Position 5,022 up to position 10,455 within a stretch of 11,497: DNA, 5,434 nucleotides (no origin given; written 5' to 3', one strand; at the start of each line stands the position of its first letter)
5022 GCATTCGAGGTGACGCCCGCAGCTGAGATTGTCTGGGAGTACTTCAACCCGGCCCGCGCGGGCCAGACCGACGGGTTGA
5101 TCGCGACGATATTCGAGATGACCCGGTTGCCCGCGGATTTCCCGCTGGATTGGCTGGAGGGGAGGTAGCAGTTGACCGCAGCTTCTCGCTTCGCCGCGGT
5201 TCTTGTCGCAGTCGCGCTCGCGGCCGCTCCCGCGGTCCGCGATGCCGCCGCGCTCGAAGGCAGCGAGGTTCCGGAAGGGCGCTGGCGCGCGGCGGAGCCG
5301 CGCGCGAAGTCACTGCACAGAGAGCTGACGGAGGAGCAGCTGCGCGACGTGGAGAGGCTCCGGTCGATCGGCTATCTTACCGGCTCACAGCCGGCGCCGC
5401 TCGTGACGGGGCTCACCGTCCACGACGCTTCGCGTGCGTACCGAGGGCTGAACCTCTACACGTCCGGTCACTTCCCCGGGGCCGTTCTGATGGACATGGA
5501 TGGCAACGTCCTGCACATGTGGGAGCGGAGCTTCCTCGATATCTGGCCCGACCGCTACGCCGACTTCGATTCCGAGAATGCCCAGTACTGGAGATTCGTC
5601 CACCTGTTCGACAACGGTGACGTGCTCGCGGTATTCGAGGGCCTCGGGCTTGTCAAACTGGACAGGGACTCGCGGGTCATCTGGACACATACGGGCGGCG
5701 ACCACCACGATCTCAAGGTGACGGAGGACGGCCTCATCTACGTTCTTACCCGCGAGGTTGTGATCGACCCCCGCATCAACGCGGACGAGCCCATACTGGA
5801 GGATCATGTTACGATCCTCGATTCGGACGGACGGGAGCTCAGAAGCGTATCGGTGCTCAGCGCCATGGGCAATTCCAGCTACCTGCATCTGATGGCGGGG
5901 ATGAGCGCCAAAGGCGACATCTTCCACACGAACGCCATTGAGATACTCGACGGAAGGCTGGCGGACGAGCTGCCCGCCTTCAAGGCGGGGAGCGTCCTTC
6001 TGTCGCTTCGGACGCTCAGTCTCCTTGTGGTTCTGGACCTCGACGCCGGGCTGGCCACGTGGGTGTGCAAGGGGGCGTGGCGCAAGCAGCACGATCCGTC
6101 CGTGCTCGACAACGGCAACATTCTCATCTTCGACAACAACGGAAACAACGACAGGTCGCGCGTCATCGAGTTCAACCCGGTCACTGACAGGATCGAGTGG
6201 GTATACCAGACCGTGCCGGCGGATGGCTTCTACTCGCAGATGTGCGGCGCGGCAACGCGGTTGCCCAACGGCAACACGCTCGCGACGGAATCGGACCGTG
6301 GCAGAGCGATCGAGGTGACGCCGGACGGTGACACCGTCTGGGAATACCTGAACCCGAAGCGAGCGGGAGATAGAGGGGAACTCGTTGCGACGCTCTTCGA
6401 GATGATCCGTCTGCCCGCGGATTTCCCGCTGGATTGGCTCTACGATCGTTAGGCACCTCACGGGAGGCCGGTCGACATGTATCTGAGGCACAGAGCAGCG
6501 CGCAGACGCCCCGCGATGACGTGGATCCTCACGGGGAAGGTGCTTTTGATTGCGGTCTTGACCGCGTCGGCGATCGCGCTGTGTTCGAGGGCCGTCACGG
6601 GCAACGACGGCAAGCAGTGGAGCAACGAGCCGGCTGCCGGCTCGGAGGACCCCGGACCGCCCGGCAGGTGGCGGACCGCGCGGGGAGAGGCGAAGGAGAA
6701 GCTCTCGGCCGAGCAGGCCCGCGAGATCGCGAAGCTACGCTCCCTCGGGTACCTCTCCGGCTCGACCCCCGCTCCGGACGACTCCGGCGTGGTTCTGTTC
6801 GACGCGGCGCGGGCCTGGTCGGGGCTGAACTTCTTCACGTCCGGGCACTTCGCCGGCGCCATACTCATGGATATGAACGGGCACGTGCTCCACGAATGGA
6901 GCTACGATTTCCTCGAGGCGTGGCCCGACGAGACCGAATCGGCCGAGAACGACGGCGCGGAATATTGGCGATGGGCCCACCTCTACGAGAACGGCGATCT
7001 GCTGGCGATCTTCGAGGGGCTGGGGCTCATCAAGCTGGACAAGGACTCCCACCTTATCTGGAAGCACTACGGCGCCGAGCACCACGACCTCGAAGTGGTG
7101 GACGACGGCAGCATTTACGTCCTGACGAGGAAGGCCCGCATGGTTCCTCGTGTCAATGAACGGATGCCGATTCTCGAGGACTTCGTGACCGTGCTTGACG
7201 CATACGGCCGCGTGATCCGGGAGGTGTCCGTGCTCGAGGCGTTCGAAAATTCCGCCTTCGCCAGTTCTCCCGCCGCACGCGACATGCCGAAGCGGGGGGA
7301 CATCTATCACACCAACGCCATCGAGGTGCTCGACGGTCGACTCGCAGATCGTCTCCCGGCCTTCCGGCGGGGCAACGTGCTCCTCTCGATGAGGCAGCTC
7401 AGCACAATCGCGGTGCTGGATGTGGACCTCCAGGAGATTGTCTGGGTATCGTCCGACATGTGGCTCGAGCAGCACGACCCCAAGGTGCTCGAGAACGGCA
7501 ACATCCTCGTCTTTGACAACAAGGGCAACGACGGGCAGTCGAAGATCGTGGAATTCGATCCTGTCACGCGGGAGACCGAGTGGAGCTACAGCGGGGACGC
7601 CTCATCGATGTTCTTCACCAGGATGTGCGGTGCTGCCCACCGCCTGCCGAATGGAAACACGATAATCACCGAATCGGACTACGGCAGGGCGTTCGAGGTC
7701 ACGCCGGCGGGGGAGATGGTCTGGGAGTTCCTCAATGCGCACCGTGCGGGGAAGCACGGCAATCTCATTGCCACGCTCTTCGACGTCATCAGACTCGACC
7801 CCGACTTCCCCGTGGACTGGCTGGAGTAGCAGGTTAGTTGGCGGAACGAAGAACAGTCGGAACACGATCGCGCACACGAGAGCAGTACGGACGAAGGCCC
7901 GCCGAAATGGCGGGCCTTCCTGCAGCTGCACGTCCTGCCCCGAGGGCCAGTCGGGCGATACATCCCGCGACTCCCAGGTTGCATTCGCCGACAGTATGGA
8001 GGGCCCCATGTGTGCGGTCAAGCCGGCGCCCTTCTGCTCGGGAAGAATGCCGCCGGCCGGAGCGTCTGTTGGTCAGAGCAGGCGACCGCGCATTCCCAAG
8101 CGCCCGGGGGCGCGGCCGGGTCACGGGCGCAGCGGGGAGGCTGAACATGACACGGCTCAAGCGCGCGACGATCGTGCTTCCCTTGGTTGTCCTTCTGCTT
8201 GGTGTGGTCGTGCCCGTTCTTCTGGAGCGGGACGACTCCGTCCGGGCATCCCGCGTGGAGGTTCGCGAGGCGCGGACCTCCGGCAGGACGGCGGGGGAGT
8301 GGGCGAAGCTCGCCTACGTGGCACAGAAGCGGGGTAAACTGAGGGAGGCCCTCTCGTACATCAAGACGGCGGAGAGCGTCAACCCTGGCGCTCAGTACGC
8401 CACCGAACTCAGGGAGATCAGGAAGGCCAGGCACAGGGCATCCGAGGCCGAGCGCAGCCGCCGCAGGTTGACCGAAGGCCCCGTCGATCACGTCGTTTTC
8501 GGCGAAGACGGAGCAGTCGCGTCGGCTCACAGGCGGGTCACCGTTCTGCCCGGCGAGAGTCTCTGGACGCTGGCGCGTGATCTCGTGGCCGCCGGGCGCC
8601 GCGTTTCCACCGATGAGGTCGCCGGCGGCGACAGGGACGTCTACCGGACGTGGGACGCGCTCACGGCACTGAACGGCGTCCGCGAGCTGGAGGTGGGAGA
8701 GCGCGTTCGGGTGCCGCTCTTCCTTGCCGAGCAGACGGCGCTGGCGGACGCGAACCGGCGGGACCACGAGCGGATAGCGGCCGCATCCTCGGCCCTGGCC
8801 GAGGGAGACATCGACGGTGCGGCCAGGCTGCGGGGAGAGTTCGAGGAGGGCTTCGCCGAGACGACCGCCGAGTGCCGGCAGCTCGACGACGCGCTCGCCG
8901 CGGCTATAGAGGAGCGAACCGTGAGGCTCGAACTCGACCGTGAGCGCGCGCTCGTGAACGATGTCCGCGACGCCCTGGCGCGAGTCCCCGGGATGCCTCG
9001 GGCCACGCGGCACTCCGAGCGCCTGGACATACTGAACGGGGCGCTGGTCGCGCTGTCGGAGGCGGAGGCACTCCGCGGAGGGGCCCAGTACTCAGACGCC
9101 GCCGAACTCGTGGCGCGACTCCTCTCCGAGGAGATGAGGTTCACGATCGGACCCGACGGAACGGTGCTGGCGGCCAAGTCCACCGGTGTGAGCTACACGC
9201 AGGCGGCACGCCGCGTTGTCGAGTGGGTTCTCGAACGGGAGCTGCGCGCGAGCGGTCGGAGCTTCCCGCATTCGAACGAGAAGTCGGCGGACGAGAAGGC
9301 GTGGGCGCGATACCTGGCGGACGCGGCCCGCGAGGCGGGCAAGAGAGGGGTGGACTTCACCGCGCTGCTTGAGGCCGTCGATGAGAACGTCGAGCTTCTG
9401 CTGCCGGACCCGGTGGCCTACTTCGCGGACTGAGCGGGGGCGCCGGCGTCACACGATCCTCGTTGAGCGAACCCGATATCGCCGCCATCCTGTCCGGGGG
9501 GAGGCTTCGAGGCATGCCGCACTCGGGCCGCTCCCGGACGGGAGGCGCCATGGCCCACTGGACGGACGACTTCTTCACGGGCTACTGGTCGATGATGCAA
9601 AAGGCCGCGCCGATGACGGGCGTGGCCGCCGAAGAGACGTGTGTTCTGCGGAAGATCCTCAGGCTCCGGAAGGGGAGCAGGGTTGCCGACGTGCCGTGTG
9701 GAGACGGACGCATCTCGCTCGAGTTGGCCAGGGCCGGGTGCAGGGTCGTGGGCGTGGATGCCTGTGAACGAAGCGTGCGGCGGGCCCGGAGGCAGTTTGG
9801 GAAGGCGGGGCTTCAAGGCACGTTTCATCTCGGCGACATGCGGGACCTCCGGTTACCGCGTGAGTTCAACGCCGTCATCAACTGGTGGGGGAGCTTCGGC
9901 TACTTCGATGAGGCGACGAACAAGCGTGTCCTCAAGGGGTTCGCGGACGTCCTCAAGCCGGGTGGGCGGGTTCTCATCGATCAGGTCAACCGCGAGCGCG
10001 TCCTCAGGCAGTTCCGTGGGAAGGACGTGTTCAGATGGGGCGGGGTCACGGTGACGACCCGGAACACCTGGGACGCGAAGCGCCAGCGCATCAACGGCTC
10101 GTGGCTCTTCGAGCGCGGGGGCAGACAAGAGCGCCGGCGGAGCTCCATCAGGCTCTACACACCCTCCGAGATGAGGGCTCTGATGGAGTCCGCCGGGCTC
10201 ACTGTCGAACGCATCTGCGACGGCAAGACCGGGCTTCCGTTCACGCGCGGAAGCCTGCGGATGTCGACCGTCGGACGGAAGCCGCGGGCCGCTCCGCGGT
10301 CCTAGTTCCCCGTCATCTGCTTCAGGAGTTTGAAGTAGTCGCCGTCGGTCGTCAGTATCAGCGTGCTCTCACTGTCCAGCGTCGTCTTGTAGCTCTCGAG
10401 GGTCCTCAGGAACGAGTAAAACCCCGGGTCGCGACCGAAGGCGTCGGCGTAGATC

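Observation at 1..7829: Tandem array of four diverged paralogs of a secreted beta-propeller-like (ASST-like?) family, split by an ABC importer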

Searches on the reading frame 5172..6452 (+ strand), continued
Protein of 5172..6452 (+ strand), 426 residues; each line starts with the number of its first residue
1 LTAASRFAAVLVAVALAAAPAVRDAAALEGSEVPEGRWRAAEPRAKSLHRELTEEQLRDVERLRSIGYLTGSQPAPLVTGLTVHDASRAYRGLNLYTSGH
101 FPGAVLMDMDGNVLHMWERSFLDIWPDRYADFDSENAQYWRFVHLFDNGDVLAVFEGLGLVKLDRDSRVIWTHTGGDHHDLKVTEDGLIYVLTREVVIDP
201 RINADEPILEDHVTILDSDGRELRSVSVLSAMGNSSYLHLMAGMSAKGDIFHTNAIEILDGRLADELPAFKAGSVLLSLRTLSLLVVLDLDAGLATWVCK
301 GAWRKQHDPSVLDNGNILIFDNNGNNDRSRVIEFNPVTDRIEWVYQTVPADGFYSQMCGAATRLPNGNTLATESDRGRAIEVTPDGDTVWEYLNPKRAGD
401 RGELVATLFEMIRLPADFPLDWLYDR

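Call 57: search_protein_families(library=pfam, proteins=[P0145, P0180, P0192, P0163, L029:7918-9900:+, L055:7326-9086:-, L078:7646-9766:+, L033:12566-14371:-, L024:7746-9731:+, L028:8068-9819:-], max_evalue=0.01)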
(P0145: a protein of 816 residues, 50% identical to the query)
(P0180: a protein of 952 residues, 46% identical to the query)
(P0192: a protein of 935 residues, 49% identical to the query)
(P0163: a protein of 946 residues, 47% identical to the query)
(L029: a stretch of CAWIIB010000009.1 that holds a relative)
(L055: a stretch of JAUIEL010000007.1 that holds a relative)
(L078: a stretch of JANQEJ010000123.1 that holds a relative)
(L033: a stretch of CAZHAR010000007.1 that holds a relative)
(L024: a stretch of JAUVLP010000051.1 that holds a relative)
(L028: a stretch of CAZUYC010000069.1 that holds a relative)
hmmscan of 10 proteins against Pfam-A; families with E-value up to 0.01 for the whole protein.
P0145 (816 aa): 3 families
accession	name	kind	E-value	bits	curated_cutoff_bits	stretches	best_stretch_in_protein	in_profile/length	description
PF01663.27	Phosphodiest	-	1.3e-26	94.5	23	1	40-344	1-234/342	Type I phosphodiesterase / nucleotide pyrophosphatase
PF14269.12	Arylsulfotran_2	-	1e-23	84.6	27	1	542-792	3-299/301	Arylsulfotransferase (ASST)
PF05935.17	Arylsulfotrans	-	5.4e-06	26.1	24.2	1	487-634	12-151/374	Arylsulfotransferase (ASST)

P0180 (952 aa): 4 families
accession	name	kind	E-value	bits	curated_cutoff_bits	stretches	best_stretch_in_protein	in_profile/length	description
PF14269.12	Arylsulfotran_2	-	7.3e-20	72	27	1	669-912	6-298/301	Arylsulfotransferase (ASST)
PF05935.17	Arylsulfotrans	-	2.7e-07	30.4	24.2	1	607-817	8-211/374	Arylsulfotransferase (ASST)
PF13231.12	PMT_2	-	0.00034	21.3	26.1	1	87-224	18-153/160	Dolichyl-phosphate-mannose-protein mannosyltransferase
PF13360.13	PQQ_2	-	0.0007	19.7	27.6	1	789-912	30-144/233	Outer membrane protein assembly factor BamB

P0192 (935 aa): 2 families
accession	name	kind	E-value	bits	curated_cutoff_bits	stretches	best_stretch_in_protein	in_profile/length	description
PF14269.12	Arylsulfotran_2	-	2.4e-26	93.3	27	1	686-902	59-298/301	Arylsulfotransferase (ASST)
PF13360.13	PQQ_2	-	0.00075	19.7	27.6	1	772-893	24-134/233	Outer membrane protein assembly factor BamB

P0163 (946 aa): 2 families
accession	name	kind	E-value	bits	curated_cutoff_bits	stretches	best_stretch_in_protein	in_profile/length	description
PF14269.12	Arylsulfotran_2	-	1.1e-26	94.4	27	1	697-915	60-299/301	Arylsulfotransferase (ASST)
PF05935.17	Arylsulfotrans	-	6.9e-11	42.2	24.2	1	694-900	91-336/374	Arylsulfotransferase (ASST)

L029:7918-9900:+ (661 aa): 0 families

L055:7326-9086:- (587 aa): 0 families

L078:7646-9766:+ (707 aa): 0 families

L033:12566-14371:- (602 aa): 0 families

L024:7746-9731:+ (662 aa): 1 family
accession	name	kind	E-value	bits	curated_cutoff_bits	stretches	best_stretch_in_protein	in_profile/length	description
PF01663.27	Phosphodiest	-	3.8e-24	86.4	23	1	167-453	1-228/342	Type I phosphodiesterase / nucleotide pyrophosphatase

L028:8068-9819:- (584 aa): 0 families

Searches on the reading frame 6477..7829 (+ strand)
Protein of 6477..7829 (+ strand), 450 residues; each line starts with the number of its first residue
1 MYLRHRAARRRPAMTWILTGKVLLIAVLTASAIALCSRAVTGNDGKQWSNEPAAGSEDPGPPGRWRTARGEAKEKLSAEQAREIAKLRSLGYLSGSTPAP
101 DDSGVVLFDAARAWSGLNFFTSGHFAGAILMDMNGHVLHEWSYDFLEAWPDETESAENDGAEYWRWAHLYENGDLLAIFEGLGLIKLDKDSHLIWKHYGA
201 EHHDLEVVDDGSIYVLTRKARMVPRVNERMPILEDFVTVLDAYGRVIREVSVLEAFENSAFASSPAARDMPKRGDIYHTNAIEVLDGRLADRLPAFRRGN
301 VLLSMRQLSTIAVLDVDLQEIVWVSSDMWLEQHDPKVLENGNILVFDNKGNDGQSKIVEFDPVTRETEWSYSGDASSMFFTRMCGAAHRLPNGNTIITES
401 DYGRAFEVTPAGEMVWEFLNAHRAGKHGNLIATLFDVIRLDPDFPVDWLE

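Call 3: search_protein_families(library=pfam, proteins=[window:6477-7829:+], max_evalue=0.01)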
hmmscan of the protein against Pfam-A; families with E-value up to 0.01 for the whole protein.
window:6477-7829:+ (450 aa): 2 families
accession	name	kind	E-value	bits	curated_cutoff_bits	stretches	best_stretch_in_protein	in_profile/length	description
PF14269.12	Arylsulfotran_2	-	4.3e-26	92.5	27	1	171-419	6-299/301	Arylsulfotransferase (ASST)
PF05935.17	Arylsulfotrans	-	6.8e-10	38.9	24.2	1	174-340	69-230/374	Arylsulfotransferase (ASST)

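Call 4: search_protein_families(library=ncbifam, proteins=[window:6477-7829:+], max_evalue=0.01)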
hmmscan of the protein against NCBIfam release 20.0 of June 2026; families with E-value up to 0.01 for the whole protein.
window:6477-7829:+ (450 aa): 0 families

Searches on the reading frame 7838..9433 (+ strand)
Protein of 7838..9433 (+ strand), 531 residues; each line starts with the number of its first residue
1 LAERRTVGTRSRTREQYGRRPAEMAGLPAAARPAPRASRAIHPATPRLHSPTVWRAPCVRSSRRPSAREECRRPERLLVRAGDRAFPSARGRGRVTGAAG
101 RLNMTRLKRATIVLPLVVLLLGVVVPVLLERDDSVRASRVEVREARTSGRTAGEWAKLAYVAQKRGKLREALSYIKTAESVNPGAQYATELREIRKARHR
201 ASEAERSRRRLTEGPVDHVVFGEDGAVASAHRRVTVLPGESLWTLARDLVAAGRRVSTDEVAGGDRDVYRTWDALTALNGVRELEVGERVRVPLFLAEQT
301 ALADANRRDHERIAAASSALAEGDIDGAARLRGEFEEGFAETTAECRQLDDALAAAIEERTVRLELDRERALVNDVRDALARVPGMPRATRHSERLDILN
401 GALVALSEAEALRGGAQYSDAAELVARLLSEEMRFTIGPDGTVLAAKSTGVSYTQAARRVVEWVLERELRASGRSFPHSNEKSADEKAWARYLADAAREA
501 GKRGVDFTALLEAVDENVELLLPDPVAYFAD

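Call 3: search_protein_families(library=pfam, proteins=[window:7838-9433:+], max_evalue=0.01)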
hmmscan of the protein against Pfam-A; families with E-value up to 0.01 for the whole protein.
window:7838-9433:+ (531 aa): 0 families

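Call 4: search_protein_families(library=ncbifam, proteins=[window:7838-9433:+], max_evalue=0.01)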
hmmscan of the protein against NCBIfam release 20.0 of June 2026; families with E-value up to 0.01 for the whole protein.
window:7838-9433:+ (531 aa): 0 families

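Call 48: search_protein_families(library=pfam, proteins=[window:8147-9433:+], max_evalue=10)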
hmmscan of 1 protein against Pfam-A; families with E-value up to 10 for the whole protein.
window:8147-9433:+ (428 aa): 4 families
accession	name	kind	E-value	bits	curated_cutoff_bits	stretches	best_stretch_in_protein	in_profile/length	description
PF01476.26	LysM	-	0.089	13.2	20.9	1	132-145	2-15/43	LysM domain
PF07719.23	TPR_2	-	0.18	12.5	27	1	51-81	3-33/34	Tetratricopeptide repeat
PF00515.34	TPR_1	-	0.18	12.2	27.8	1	52-80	4-32/34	Tetratricopeptide repeat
PF07704.17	PSK_trans_fac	-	3.8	8.9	28.3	0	247-290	26-69/82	Rv0623-like transcription factor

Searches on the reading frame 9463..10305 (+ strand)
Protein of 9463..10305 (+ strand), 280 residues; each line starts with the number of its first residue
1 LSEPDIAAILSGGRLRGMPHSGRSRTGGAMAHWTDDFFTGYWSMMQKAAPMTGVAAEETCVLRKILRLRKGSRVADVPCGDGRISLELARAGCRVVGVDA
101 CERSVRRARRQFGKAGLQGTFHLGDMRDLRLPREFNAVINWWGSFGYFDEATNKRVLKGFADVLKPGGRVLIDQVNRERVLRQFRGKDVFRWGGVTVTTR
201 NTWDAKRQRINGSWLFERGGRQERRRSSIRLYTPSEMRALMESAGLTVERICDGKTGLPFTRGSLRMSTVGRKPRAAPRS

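Call 3: search_protein_families(library=pfam, proteins=[window:9463-10305:+], max_evalue=0.01)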
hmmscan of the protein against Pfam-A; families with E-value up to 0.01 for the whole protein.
window:9463-10305:+ (280 aa): 12 families
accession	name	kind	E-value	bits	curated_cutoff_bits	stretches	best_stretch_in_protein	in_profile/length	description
PF13649.12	Methyltransf_25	-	2.4e-19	70.3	27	1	74-168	1-97/97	Methyltransferase domain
PF13847.12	Methyltransf_31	-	6.9e-13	48.9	27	1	69-182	2-120/145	Methyltransferase domain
PF08241.18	Methyltransf_11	-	1.6e-12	48.3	21.2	1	76-172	2-95/95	Methyltransferase domain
PF13489.12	Methyltransf_23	-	3.3e-11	43.6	27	1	66-249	14-162/164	Methyltransferase domain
PF08242.18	Methyltransf_12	-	4.1e-08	34.3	30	1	76-170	2-98/98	Methyltransferase domain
PF02353.26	CMAS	-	1.3e-06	28.4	27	1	63-179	55-171/273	Mycolic acid cyclopropane synthetase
PF05175.20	MTS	-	1.6e-05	25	23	1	61-140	22-104/170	Methyltransferase small domain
PF01209.24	Ubie_methyltran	-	3.5e-05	23.7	20.1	1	64-172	41-151/233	ubiE/COQ5 methyltransferase family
PF03848.20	TehB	-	0.00054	19.9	20.4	1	68-172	28-132/193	Tellurite resistance protein TehB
PF00891.24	Methyltransf_2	-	0.0017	18.1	22.3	1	61-172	50-164/210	O-methyltransferase domain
PF24675.1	NpmA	-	0.0026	17.5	60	1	73-171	26-135/214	16S rRNA (adenine(1408)-N(1))-methyltransferase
PF01135.25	PCMT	-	0.0041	17.4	20.3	0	62-183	65-183/210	Protein-L-isoaspartate(D-aspartate) O-methyltransferase (PCMT)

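Call 4: search_protein_families(library=ncbifam, proteins=[window:9463-10305:+], max_evalue=0.01)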
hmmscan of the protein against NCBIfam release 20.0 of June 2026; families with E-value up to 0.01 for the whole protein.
window:9463-10305:+ (280 aa): 46 families (the best 25 are shown)
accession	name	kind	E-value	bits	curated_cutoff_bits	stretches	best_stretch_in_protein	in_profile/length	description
NF041820.1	daptide_MTase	equivalog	3.3e-17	62.8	175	1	61-249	28-225/243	daptide-type RiPP biosynthesis methyltransferase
NF043040.1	corrin_prot_MT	hypoth_equivalog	2.4e-13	50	180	1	69-183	39-159/216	corrinoid protein-associated methyltransferase CpaM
TIGR02021.1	BchM-ChlM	equivalog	9.1e-10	38.3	158.9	1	53-140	36-124/218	magnesium protoporphyrin IX methyltransferase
NF047649.1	MTase_UXPK_star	exception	9.3e-10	38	460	1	68-174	75-183/283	methyltransferase/UXPK-star double selenoprotein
TIGR01983.1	UbiG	equivalog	1.7e-09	37.3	102.95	1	70-179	49-158/228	bifunctional 2-polyprenyl-6-hydroxyphenol methylase/3-demethylubiquinol 3-O-methyltransferase UbiG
NF045667.1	MTase_DVU1556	equivalog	3.1e-09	36.6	155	1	64-253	16-167/213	DVU_1556 family methyltransferase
NF051855.1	GlySarMtaseBact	equivalog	4.7e-09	36.3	350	1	55-200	38-187/259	glycine/sarcosine N-methyltransferase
NF040703.1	cyclopro_CfaB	exception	2.4e-08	33.2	650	1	62-175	151-266/393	C17 cyclopropane fatty acid synthase CfaB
NF041537.1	ArsM_AhpD_UU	exception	2.7e-08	33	510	1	68-176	74-185/345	arsenite methyltransferase/AhpD domain selenoprotein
TIGR01934.1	MenG_MenH_UbiE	subfamily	3.2e-08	33.2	158.35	1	65-176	34-145/223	ubiquinone/menaquinone biosynthesis methyltransferase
NF001244.0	PRK00216.1-5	equivalog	1.5e-07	31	216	1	66-177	44-158/236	bifunctional demethylmenaquinone methyltransferase/2-methoxy-6-polyprenyl-1,4-benzoquinol methylase UbiE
NF041536.1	ArsM_DUF2284_UU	exception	4.5e-06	25.3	575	1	67-185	73-194/459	arsenite methyltransferase/DUF2284 domain selenoprotein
NF045825.1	FAmtase_mtf2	equivalog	5.5e-06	25.8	400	1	70-178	58-164/248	fatty-acid O-methyltransferase Mtf2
NF001241.0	PRK00216.1-2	equivalog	6.5e-06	25.9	327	1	63-176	44-151/231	demethylmenaquinone methyltransferase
NF009639.0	PRK13168.1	equivalog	7.8e-06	25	458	1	64-120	294-350/446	23S rRNA (uracil(1939)-C(5))-methyltransferase RlmD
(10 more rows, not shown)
